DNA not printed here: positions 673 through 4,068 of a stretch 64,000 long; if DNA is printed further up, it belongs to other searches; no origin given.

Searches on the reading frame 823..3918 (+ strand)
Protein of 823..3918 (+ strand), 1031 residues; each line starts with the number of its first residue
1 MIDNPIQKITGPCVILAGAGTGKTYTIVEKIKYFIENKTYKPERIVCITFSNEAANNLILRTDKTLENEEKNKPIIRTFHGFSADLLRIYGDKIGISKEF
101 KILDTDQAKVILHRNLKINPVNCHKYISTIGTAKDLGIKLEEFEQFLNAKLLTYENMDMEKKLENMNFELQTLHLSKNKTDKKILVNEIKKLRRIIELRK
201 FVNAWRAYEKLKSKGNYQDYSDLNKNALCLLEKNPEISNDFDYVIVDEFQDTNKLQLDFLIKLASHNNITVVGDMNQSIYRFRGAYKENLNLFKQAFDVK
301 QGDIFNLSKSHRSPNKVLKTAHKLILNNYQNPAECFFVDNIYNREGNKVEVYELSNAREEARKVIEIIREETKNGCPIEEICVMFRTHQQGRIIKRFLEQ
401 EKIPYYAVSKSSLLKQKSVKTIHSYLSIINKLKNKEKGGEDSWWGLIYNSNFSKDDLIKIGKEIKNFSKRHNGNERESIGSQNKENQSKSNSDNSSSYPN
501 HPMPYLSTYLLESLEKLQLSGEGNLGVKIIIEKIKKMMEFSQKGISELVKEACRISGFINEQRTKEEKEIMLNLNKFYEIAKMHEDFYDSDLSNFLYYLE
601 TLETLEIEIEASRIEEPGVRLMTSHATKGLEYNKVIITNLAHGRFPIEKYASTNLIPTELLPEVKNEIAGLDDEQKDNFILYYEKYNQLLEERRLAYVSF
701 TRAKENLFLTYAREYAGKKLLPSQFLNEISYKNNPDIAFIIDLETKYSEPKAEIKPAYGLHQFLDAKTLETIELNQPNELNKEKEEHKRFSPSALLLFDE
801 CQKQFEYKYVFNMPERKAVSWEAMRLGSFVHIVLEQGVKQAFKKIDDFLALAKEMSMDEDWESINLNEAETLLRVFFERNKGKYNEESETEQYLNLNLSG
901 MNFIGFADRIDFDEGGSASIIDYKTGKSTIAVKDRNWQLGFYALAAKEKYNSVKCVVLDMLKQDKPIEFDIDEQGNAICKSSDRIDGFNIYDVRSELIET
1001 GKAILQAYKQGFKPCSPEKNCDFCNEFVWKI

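Call 40: search_protein_families(library=pfam, proteins=[window:823-3918:+], max_evalue=0.001)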
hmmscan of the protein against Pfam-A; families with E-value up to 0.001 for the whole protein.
window:823-3918:+ (1031 aa): 10 families
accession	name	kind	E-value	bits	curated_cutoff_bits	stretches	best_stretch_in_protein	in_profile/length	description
PF00580.27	UvrD-helicase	-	5.4e-59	200.5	23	1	4-297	7-270/271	UvrD/REP helicase N-terminal domain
PF13361.12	UvrD_C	-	1.7e-40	140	25.6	1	306-713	2-349/350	UvrD-like helicase C-terminal domain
PF12705.13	PDDEXK_1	-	5.8e-25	89.1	22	1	789-1025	1-241/247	PD-(D/E)XK nuclease superfamily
PF13245.12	AAA_19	-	7.6e-22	78.4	25.1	1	12-283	13-134/134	AAA domain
PF01443.25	Viral_helicase1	-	3.7e-10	40.4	21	0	226-319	45-138/228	Viral superfamily 1 RNA helicase core domain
PF13086.12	AAA_11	-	6.8e-06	26.5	27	1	9-183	22-184/257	AAA domain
PF10926.14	DUF2800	-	1.6e-05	24.7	21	1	823-953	32-167/368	Protein of unknown function (DUF2800)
PF13538.12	UvrD_C_2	-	1.8e-05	24.9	27.4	0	685-709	27-51/52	UvrD-like helicase C-terminal domain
PF13604.12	AAA_30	-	0.00016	21.9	27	0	234-278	83-128/191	AAA domain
PF04851.21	ResIII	-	0.00038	20.8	22.5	0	14-71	27-82/164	Type III restriction enzyme, res subunit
